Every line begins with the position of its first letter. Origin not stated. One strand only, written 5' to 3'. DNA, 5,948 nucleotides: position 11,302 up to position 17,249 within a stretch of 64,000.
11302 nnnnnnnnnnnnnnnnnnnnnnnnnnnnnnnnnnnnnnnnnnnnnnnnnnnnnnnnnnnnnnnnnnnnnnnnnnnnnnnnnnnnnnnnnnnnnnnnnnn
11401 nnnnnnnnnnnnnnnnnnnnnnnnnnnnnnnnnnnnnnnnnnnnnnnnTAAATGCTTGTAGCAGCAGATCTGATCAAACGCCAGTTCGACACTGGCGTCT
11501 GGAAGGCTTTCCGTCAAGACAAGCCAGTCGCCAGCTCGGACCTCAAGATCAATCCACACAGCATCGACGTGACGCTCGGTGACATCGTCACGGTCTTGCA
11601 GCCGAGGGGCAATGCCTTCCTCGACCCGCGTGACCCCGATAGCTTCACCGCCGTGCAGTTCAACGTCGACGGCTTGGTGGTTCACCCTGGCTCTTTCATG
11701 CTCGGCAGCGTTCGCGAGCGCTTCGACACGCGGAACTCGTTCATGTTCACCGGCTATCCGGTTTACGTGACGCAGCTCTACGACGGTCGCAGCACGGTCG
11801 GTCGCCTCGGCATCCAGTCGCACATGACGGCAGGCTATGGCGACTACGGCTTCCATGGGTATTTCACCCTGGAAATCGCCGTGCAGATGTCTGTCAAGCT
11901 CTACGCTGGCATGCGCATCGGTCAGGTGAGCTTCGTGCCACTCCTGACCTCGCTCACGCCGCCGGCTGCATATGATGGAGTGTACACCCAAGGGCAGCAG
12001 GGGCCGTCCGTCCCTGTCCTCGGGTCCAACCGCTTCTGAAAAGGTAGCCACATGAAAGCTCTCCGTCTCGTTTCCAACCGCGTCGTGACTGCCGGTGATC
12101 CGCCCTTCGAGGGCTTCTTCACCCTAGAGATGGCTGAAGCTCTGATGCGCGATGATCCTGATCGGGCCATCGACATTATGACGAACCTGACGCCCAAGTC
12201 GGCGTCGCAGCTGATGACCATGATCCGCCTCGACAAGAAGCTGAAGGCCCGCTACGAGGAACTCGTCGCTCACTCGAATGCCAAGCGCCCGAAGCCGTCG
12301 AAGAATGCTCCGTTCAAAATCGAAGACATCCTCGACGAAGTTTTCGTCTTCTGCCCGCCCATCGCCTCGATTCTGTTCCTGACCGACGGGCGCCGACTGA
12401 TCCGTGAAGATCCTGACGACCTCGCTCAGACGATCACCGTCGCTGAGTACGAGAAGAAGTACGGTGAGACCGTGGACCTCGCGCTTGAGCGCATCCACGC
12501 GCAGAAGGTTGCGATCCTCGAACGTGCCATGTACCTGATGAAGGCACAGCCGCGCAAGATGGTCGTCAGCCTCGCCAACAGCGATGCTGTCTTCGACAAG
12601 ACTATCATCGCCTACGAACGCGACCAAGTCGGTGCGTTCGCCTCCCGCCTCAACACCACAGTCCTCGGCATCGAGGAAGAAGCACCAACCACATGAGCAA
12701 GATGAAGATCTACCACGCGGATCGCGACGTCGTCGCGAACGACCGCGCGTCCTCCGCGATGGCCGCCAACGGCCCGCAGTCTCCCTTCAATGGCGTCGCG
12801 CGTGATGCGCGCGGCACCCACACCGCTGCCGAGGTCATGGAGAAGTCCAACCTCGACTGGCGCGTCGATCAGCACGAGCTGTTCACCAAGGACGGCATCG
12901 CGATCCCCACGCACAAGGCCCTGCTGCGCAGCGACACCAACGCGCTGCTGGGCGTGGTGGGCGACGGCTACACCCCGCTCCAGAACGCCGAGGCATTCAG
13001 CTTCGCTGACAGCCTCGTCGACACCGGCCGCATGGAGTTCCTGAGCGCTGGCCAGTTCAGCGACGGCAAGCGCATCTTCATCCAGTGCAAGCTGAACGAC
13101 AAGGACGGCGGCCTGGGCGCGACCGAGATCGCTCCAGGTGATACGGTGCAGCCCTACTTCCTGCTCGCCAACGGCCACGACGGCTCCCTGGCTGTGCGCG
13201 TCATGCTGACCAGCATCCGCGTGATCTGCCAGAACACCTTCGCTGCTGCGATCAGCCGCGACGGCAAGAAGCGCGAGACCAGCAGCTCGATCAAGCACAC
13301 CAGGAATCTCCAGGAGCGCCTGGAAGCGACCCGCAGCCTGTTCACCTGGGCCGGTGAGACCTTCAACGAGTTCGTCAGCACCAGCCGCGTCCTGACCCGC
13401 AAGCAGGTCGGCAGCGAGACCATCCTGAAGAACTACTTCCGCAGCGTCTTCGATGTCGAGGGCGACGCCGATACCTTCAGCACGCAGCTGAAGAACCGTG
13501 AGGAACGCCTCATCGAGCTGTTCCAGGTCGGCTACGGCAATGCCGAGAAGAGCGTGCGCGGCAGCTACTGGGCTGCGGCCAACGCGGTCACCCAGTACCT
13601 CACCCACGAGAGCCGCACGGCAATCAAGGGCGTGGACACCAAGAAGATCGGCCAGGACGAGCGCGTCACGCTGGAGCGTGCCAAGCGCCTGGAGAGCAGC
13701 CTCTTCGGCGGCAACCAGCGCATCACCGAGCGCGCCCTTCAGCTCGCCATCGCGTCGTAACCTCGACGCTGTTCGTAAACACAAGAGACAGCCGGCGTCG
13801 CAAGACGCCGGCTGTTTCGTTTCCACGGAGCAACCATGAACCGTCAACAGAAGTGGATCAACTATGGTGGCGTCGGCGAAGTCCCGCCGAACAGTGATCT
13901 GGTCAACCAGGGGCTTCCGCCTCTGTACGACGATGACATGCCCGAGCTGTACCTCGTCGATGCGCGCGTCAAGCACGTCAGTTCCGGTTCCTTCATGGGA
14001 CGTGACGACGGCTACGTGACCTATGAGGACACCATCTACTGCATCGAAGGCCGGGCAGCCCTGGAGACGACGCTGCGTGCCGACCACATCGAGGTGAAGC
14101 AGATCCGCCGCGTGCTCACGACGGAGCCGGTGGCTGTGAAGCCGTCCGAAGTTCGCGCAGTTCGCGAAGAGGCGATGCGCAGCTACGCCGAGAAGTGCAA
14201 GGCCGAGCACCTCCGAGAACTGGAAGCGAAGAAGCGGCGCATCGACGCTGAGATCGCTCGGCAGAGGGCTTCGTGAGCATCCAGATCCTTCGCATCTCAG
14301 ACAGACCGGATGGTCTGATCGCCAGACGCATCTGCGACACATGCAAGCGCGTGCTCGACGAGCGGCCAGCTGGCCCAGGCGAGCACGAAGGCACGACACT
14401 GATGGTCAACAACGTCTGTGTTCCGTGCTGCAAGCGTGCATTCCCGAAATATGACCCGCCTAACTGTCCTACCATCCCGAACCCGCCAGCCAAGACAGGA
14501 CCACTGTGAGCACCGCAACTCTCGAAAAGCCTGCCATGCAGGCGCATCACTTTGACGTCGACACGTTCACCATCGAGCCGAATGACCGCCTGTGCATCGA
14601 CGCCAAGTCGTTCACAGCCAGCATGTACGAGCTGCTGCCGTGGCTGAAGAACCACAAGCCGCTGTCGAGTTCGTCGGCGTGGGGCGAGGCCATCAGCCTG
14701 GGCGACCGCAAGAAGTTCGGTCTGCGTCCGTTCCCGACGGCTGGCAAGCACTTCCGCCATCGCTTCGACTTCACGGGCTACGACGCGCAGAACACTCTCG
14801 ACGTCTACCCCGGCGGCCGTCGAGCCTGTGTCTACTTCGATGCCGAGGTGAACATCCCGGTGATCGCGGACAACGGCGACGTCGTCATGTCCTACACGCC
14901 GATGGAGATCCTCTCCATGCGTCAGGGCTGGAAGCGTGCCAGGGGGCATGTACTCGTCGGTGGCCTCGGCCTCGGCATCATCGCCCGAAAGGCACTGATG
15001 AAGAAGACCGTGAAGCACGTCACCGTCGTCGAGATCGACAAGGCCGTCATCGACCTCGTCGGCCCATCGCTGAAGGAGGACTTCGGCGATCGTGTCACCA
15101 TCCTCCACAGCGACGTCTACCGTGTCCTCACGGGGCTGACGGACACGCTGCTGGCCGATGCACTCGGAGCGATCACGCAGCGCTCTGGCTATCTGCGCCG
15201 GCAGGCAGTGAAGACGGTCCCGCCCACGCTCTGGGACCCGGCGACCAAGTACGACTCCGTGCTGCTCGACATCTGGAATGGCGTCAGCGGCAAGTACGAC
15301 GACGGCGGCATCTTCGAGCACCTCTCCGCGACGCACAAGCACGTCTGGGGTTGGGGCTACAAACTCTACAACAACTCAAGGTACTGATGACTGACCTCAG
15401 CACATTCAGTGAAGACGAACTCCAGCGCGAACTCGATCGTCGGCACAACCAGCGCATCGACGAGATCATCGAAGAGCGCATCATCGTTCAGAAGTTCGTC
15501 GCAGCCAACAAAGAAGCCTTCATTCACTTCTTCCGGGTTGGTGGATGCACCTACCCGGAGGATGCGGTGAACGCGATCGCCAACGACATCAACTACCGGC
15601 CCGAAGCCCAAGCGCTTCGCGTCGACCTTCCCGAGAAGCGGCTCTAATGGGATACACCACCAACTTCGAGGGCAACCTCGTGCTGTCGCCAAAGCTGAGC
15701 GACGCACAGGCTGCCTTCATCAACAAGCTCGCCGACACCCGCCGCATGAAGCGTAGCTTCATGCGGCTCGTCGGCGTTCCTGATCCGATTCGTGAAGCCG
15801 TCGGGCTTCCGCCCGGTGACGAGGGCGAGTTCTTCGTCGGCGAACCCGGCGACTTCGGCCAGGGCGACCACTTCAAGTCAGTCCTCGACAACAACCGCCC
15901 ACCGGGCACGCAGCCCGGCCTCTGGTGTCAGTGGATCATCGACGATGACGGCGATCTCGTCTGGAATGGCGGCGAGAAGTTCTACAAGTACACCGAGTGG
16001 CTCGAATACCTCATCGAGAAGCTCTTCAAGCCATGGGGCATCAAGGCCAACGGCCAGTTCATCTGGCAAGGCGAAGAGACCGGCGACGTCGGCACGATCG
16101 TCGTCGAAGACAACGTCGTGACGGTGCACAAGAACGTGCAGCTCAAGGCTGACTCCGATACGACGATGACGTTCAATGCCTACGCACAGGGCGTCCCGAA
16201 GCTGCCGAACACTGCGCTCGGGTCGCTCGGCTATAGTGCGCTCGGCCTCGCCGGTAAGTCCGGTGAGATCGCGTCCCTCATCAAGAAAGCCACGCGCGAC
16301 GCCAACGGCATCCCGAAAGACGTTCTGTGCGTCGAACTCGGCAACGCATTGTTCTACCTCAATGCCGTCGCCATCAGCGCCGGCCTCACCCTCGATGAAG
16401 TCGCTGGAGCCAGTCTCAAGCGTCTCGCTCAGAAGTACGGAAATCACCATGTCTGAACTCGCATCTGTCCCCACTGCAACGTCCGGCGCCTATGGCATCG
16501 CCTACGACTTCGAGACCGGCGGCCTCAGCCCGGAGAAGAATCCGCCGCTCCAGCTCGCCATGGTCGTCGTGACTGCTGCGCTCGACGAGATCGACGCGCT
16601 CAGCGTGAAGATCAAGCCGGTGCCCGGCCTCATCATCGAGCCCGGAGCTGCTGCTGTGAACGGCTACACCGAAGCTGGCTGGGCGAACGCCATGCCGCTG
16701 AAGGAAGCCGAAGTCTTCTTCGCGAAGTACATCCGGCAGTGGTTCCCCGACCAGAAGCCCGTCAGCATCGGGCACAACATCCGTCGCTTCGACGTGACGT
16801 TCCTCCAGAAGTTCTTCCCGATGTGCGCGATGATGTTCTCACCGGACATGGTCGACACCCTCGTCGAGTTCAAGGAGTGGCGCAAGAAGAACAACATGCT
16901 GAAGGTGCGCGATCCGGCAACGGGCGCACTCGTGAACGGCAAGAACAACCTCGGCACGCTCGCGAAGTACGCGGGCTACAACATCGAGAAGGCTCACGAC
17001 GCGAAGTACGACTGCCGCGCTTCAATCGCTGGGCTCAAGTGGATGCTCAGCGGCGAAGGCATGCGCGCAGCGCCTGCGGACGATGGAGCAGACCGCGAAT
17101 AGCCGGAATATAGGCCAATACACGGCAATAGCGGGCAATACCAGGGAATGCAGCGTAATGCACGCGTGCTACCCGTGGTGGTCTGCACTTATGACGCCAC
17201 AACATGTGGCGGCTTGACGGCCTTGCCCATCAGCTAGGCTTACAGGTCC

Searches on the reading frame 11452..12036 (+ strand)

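Call 67: search_protein_families(library=pfam, proteins=[window:11452-12036:+], max_evalue=0.001)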
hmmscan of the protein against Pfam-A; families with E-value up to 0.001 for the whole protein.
window:11452-12036:+ (195 aa): 1 family
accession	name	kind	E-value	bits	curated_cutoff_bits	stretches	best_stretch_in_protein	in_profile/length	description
PF22769.1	DCD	-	6.5e-24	85.2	27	1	30-161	23-150/153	dCTP deaminase-like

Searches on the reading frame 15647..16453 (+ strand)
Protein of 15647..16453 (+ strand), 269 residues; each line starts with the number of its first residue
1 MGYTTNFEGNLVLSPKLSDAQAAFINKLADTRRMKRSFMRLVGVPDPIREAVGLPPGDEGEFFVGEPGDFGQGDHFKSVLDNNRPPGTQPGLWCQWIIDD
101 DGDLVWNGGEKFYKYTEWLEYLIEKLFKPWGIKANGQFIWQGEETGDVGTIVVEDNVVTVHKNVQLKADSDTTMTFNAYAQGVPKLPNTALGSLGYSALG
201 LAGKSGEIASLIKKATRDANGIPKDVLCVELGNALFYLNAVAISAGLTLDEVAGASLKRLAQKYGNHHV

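Call 13: search_protein_families(library=pfam, proteins=[window:15647-16453:+], max_evalue=0.01)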
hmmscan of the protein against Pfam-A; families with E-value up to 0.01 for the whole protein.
window:15647-16453:+ (269 aa): 1 family
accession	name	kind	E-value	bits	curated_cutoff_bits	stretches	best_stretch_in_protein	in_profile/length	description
PF01547.30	SBP_bac_1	-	0.0098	16.3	26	0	101-192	184-274/307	Bacterial extracellular solute-binding protein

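Call 14: search_protein_families(library=phrogs, proteins=[window:15647-16453:+], max_evalue=0.001)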
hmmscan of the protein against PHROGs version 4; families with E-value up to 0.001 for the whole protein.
window:15647-16453:+ (269 aa): 2 families
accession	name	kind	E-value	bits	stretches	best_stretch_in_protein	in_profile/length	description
phrog_38666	-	unknown function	8.1e-20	72.2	1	90-178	42-130/144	-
phrog_229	-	other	5.6e-11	43.3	1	167-264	241-345/533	MazG-like pyrophosphatase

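Call 35: search_protein_families(library=ncbifam, proteins=[window:15647-16453:+], max_evalue=0.01)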
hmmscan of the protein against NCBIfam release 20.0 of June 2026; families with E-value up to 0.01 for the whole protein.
window:15647-16453:+ (269 aa): 0 families

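Call 78: find_homologous_proteins(query=window:15647-16453:+, max_evalue=0.00001)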
Query window:15647-16453:+ (269 aa): 2357 proteins with E <= 0.00001 among 3543 candidates; the best 120 are listed.
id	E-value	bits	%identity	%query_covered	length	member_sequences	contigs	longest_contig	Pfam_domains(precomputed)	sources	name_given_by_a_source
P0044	2.2e-181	619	100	100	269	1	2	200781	-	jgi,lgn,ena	-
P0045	2.2e-55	206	56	60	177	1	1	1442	-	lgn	-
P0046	2.3e-55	206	56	60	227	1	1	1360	-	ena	-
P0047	9.9e-54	201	55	59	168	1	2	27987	-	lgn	-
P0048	1.0e-53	201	59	59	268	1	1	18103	-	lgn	-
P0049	6.6e-53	198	55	59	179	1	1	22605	-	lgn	-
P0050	7.2e-53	198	49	67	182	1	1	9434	-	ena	-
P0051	7.9e-53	198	49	71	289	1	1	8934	-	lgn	-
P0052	1.4e-52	197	56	60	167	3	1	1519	-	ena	-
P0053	3.0e-52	196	54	60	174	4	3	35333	-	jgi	jgi:hypothetical protein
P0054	3.8e-52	195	56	62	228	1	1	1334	-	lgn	-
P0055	3.8e-52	195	56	59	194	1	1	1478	-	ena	-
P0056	5.1e-52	195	49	69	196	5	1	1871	-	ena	-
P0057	8.2e-52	194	55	59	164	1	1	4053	-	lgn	-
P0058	8.2e-52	194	56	59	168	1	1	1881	-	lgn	-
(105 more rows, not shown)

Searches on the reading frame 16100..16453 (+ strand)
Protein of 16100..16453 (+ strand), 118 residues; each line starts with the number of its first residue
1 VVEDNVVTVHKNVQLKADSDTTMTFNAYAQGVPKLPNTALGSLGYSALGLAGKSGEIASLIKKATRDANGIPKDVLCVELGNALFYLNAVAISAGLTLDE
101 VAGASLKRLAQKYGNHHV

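Call 53: search_solved_structures(query=window:16100-16453:+, max_evalue=1, show_alignments=2)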
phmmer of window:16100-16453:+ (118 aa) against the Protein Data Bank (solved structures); distinct sequences matched with E-value up to 1: 3.
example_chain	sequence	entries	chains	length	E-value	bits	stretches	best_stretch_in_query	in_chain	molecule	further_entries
8rx8_A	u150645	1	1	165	0.2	15.3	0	34-72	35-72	Probable calcium-binding protein CML18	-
8hep_B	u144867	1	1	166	0.8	13.4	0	78-117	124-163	Anti-sigma factor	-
8her_B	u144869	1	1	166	0.9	13.2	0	77-117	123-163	Anti-sigma factor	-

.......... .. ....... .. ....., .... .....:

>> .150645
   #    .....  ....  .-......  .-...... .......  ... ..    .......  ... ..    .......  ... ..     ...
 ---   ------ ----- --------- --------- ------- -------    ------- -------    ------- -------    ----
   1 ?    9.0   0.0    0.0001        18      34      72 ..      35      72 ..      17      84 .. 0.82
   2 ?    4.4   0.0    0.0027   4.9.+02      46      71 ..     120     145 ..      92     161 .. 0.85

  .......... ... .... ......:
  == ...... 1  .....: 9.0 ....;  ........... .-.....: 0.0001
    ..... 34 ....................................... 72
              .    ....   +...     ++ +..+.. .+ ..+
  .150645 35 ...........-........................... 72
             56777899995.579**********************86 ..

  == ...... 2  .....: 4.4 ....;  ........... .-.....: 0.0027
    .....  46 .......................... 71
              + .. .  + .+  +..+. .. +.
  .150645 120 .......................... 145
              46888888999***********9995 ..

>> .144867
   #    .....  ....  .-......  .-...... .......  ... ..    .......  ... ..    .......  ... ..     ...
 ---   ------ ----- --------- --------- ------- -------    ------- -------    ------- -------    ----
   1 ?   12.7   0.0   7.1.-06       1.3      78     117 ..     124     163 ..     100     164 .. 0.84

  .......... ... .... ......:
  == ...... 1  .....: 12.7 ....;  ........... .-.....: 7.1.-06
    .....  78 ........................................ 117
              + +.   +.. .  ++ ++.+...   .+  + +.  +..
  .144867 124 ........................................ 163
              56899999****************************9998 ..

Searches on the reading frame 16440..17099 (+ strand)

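Call 13: search_protein_families(library=pfam, proteins=[window:16440-17099:+], max_evalue=0.01)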
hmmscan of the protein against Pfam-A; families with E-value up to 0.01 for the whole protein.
window:16440-17099:+ (220 aa): 2 families
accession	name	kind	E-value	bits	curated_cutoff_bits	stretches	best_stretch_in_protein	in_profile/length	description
PF00929.31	RNase_T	-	2.4e-12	48.2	24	1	20-197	1-162/164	Exonuclease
PF13482.12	RNase_H_2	-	0.00061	20.2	22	0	83-183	36-118/165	RNase_H superfamily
